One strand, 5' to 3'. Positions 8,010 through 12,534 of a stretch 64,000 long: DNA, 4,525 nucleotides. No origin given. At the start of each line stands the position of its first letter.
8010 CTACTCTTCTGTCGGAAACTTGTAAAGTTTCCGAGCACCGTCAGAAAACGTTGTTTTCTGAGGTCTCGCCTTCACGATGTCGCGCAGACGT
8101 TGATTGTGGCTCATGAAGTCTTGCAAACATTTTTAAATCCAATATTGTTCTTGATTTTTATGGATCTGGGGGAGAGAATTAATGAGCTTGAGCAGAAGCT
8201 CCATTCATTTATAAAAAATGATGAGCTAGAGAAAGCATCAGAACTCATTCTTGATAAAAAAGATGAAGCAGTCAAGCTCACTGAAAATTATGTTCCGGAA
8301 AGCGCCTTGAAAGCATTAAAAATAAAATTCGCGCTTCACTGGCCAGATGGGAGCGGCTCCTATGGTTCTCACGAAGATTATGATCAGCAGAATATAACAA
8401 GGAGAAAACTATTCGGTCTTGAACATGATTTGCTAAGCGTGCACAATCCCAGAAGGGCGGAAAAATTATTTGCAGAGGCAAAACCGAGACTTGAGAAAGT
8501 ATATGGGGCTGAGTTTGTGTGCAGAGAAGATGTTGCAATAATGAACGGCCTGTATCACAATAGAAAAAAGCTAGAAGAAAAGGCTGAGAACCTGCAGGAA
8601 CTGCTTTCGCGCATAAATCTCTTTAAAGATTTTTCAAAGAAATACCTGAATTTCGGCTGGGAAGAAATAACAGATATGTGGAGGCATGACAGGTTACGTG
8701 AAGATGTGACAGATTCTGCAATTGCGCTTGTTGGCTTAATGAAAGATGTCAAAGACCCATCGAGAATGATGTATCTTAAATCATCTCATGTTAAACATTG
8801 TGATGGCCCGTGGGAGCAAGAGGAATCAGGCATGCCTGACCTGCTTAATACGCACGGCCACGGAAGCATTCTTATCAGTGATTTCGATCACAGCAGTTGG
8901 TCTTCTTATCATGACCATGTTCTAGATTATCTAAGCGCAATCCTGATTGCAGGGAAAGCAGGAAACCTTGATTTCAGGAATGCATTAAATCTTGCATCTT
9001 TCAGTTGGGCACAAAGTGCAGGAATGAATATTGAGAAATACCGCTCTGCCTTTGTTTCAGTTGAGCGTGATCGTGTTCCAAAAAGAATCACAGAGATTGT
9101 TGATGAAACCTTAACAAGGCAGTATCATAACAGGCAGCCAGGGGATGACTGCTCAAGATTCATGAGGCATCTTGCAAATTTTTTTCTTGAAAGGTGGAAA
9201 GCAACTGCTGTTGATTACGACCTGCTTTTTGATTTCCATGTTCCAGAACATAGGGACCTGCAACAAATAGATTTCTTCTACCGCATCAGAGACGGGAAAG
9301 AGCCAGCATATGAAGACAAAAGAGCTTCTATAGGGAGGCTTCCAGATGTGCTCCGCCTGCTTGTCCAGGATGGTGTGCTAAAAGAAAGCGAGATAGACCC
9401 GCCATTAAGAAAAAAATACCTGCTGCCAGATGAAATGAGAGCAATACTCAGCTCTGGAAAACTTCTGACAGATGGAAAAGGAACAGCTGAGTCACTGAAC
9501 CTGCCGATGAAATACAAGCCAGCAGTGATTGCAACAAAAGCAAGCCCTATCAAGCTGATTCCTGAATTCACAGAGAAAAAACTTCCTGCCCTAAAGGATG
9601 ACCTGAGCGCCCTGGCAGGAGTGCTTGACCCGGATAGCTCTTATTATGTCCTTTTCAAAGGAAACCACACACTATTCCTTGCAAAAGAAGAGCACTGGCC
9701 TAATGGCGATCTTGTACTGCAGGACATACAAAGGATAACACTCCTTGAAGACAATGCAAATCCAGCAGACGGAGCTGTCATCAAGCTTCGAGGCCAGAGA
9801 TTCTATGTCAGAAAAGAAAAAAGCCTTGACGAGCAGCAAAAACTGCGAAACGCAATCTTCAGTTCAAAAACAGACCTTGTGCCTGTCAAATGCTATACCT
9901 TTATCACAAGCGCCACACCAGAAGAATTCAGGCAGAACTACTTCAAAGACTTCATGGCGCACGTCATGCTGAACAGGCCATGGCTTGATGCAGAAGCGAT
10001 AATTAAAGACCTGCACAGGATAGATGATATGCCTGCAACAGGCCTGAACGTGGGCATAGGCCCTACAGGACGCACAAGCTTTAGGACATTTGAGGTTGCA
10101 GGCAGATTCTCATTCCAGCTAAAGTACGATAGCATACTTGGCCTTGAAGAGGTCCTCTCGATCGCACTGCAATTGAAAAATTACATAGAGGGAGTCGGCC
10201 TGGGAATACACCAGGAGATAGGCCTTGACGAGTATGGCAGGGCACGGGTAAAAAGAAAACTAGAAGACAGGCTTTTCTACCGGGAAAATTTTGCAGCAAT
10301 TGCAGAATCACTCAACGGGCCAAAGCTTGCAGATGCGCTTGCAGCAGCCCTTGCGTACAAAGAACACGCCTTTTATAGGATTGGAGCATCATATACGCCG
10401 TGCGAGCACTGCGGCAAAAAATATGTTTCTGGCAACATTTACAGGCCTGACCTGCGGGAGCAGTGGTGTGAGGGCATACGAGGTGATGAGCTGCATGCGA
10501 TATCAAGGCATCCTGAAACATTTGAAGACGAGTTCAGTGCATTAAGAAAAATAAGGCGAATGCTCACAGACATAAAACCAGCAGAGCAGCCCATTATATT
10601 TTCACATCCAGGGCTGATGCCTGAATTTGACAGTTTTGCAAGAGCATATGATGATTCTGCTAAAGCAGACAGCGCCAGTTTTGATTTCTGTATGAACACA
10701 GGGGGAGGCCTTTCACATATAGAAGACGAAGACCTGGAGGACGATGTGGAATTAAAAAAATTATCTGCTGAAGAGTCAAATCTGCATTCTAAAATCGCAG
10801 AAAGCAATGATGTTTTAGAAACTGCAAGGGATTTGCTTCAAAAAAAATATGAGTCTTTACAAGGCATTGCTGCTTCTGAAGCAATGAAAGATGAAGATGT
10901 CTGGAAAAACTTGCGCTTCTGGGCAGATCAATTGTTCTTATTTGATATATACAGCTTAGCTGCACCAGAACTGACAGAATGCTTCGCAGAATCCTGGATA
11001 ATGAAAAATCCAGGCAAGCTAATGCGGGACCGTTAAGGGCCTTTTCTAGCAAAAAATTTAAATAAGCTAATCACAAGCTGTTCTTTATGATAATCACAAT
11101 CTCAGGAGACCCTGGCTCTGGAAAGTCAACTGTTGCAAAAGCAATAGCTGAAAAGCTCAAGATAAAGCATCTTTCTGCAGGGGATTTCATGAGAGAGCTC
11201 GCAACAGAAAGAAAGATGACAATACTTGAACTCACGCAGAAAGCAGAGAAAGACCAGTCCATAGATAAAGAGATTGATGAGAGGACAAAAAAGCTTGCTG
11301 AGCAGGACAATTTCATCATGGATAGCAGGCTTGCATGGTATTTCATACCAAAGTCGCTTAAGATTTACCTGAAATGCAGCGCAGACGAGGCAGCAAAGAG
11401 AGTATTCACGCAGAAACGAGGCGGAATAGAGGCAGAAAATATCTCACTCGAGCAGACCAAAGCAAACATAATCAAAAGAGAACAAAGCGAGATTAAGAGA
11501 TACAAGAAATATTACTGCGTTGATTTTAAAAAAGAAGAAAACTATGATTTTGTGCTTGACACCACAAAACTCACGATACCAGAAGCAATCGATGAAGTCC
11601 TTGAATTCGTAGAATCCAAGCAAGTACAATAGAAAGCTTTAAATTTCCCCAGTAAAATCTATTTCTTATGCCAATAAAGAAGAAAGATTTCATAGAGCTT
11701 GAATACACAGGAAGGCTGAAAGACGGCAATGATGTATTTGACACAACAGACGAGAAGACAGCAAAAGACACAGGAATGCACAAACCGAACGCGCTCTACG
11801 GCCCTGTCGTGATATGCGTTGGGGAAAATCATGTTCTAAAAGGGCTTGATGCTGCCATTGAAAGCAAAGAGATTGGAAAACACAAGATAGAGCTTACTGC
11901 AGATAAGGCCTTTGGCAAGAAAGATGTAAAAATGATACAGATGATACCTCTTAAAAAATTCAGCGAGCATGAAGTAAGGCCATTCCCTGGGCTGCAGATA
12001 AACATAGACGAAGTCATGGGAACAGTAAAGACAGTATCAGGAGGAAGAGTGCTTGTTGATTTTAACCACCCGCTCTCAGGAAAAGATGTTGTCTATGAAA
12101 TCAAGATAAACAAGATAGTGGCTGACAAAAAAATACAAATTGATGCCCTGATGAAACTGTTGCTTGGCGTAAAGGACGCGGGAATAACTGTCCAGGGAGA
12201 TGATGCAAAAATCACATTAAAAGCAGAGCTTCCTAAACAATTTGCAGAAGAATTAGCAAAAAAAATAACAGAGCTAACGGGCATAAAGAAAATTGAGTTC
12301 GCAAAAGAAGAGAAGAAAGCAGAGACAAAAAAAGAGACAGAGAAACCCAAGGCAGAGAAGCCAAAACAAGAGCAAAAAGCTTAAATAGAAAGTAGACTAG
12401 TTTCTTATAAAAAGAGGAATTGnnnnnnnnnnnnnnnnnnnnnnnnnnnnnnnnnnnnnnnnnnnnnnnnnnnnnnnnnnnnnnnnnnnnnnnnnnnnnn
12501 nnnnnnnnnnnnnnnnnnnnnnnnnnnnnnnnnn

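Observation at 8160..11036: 959-aa orphan protein with no recognisable catalytic motif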

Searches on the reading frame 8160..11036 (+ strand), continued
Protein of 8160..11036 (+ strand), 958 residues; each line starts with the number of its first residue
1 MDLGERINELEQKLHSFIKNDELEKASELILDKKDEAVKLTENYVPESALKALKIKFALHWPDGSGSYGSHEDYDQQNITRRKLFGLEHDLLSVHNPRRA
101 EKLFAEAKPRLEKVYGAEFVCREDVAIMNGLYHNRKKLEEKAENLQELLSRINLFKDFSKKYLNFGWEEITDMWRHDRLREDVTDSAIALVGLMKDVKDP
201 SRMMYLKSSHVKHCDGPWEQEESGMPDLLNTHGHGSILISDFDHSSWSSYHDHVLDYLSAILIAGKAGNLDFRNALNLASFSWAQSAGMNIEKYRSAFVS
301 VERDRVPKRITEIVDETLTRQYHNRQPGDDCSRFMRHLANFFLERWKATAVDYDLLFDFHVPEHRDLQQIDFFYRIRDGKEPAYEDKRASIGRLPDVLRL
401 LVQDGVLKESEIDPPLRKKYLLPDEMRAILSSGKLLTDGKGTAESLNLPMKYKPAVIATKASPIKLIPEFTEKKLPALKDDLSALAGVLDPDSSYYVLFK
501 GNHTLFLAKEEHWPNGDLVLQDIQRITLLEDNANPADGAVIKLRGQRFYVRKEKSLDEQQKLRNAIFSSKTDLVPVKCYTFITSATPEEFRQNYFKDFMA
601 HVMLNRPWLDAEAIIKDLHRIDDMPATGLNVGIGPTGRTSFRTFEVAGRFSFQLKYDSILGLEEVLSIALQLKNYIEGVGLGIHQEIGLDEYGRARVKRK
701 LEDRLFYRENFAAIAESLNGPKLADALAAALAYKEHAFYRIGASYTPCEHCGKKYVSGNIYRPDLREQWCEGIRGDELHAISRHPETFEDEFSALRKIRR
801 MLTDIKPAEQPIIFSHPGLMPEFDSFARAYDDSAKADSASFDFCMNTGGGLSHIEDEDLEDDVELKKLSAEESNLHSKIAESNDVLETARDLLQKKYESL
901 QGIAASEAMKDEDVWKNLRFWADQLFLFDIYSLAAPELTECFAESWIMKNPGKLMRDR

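Call 95: list_cluster_members(proteins=[P0013, P0014, P0015, P0016, P0017, P0018, P0020, P0022, P0025, P0026])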
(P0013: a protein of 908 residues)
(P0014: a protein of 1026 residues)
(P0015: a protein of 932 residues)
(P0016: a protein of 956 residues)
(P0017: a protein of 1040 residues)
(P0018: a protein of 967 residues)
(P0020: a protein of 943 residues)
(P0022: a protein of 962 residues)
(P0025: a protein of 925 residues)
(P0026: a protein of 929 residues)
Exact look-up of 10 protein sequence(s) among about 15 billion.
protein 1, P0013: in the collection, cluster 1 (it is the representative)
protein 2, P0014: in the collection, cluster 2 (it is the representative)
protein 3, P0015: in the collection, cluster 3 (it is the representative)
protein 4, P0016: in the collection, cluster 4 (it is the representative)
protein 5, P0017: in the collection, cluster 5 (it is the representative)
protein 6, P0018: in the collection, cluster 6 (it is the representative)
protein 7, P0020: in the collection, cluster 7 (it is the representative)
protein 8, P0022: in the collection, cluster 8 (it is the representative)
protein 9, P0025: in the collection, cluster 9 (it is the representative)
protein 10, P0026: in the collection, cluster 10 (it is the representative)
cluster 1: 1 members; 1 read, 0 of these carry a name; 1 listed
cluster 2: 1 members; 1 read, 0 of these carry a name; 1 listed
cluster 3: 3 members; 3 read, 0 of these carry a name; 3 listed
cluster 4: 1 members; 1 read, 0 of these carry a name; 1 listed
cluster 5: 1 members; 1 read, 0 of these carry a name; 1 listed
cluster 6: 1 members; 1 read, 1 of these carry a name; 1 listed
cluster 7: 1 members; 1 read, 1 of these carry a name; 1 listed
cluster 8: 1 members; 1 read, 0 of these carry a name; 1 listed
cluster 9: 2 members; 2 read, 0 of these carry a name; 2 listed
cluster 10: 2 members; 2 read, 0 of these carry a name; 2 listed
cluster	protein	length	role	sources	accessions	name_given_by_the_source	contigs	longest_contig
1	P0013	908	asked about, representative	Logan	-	-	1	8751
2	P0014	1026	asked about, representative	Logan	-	-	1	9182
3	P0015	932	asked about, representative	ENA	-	-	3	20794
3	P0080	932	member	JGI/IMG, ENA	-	-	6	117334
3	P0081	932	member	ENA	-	-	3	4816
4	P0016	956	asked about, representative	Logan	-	-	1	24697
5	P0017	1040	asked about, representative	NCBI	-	-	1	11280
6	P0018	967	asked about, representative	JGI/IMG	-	hypothetical protein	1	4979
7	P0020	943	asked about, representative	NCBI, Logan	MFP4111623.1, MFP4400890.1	MAG: hypothetical protein ACLFPQ_03345 [Candidatus Woesearchaeota archaeon]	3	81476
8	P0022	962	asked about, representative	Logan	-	-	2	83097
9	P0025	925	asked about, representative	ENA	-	-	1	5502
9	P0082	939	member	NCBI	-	-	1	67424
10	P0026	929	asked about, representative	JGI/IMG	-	-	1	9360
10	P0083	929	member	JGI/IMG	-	-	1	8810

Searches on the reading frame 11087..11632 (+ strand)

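Call 10: search_protein_families(library=pfam, proteins=[window:11087-11632:+], max_evalue=0.01)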
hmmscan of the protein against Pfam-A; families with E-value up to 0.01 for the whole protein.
window:11087-11632:+ (181 aa): 26 families (the best 25 are shown)
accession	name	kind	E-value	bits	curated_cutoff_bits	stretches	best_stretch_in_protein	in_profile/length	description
PF13189.12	Cytidylate_kin2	-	7.3e-21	75.6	28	1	2-161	1-176/176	Cytidylate kinase-like family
PF13207.12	AAA_17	-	1.8e-18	67.6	27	1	7-107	2-120/136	AAA domain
PF02224.24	Cytidylate_kin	-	8.9e-18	65.2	26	2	54-176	93-210/211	Cytidylate kinase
PF13238.12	AAA_18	-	1.1e-14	55.5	29.4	1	3-110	1-112/128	AAA domain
PF00406.28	ADK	-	3.1e-09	37.6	26.8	1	5-79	1-80/151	Adenylate kinase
PF13671.12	AAA_33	-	5.3e-07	30.5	27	1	4-79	3-76/143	AAA domain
PF00004.35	AAA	-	3e-06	28.1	21.2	1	4-57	2-57/131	ATPase family associated with various cellular activities (AAA)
PF01202.28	SKI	-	7.9e-05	23.3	22.1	1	9-139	1-135/159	Shikimate kinase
PF03266.21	NTPase_1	-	0.00014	22.2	23.9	1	3-40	2-39/168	NTPase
PF08433.16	KTI12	-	0.00022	21.3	22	1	2-80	3-78/271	Chromatin associated protein KTI12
PF00485.24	PRK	-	0.00025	21.3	22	1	2-54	1-55/196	Phosphoribulokinase / Uridine kinase family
PF13521.12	AAA_28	-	0.00027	21.6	27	1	3-72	2-70/164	AAA domain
PF07931.18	CPT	-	0.00035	20.9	22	0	1-64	2-64/172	Chloramphenicol phosphotransferase-like protein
PF13191.12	AAA_16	-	0.00041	21.3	32.6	1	2-83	26-103/167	AAA ATPase domain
PF01712.25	dNK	-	0.00051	20.3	27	0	71-160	102-189/203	Deoxynucleoside kinase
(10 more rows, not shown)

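Call 25: search_protein_families(library=ncbifam, proteins=[window:11087-11632:+], max_evalue=0.01)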
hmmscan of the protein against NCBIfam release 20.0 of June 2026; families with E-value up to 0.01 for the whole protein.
window:11087-11632:+ (181 aa): 55 families (the best 25 are shown)
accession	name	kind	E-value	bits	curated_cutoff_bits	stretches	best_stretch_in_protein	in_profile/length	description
TIGR02173.1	cyt_kin_arch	equivalog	1.2e-39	136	102.1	1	1-174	1-167/169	(d)CMP kinase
TIGR00017.1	cmk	equivalog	3.5e-18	66.1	135.55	2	47-173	94-215/217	(d)CMP kinase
NF003012.0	PRK03839.1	equivalog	9.4e-11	42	152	1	1-178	1-154/180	putative kinase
TIGR01351.1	adk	subfamily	1.1e-10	41.6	168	1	4-79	3-84/212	adenylate kinase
NF010004.0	PRK13477.1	equivalog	1.3e-10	40.4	524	2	2-41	287-326/514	bifunctional pantoate--beta-alanine ligase/(d)CMP kinase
NF008816.0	PRK11860.1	equivalog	1.8e-10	39.6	943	2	88-179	574-658/662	bifunctional 3-phosphoshikimate 1-carboxyvinyltransferase/cytidylate kinase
NF011099.0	PRK14526.1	equivalog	2.2e-09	37.3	223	1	3-80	3-85/211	adenylate kinase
TIGR01359.1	UMP_CMP_kin_fam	subfamily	5.1e-09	36.3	207.6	1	3-53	2-52/185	UMP-CMP kinase family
NF007071.0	PRK09518.1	equivalog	1.1e-08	34.1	953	1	2-68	6-72/706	bifunctional cytidylate kinase/GTPase Der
NF002700.0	PRK02496.1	equivalog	5e-08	32.8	262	1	5-50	6-51/184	adenylate kinase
NF001385.0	PRK00279.2-3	equivalog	5.2e-08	32.7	315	1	3-45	7-49/213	adenylate kinase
NF001381.0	PRK00279.1-3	equivalog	7.4e-08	32.4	187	1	2-47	2-47/188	adenylate kinase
NF001387.0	PRK00279.2-5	equivalog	1.3e-07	31.5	373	1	1-80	1-83/224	adenylate kinase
TIGR01360.1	aden_kin_iso1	equivalog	2.2e-07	30.8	284.1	1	2-40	5-44/188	adenylate kinase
NF001380.0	PRK00279.1-2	equivalog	2.6e-07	30.3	251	1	1-42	1-42/216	adenylate kinase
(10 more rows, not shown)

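Call 80: search_protein_families(library=padloc, proteins=[window:11087-11632:+], max_evalue=0.01)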
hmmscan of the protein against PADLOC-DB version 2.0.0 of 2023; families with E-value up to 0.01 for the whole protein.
window:11087-11632:+ (181 aa): 10 families
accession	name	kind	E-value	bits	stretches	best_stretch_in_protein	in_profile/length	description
PDLC02905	pVip-kinase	-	4.3e-30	103.4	1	3-174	5-171/474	Viperin-kinase fusion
PDLC02911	VakA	-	2.7e-13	48.8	1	3-123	5-129/163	-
PDLC04140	mad8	-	8.6e-06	23.5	1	2-119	29-123/314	mads_8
PDLC04690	PDC-M51B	-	9.8e-06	23.4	1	2-31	4-33/191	-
PDLC00268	PtuA1|PtuA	-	5.8e-05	20.7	1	4-176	29-201/411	AAA ATPase domain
PDLC04135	mad3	-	0.00053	17.6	1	4-137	26-148/374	mads_3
PDLC04232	IetA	-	0.0014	16.1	1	4-27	120-143/330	-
PDLC00915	TRIP13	-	0.004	14.6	1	2-25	65-88/302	TRIP13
PDLC02373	dCTPase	-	0.0051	13.7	1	1-143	155-260/630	-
PDLC02196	IetA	-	0.0066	13.9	1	5-27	127-149/374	-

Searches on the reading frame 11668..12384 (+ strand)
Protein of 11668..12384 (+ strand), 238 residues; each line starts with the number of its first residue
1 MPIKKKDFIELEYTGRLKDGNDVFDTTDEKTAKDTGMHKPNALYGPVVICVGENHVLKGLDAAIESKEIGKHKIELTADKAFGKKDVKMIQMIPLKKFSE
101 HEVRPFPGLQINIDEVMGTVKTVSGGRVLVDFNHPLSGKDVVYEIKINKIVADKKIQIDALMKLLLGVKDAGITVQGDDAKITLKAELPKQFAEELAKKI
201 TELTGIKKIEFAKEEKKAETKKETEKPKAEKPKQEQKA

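Call 10: search_protein_families(library=pfam, proteins=[window:11668-12384:+], max_evalue=0.01)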
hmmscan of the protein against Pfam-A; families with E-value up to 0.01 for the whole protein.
window:11668-12384:+ (238 aa): 2 families
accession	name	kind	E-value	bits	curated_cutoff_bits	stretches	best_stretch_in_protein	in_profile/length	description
PF22199.2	FKBP26_IF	-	6.6e-17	61.6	27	1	91-136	1-46/46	FKBP26, IF domain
PF00254.34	FKBP_C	-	7.1e-06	26.7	21.1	1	3-89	5-78/94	FKBP-type peptidyl-prolyl cis-trans isomerase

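Call 25: search_protein_families(library=ncbifam, proteins=[window:11668-12384:+], max_evalue=0.01)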
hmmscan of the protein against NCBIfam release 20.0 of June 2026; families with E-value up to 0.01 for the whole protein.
window:11668-12384:+ (238 aa): 2 families
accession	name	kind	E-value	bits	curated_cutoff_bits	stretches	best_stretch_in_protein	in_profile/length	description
NF011676.0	PRK15095.1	equivalog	2.6e-12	46.4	125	1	46-154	34-147/156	FKBP-type peptidyl-prolyl cis-trans isomerase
NF008008.0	PRK10737.1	equivalog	1.4e-06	28.4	174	1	46-150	31-139/196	peptidylprolyl isomerase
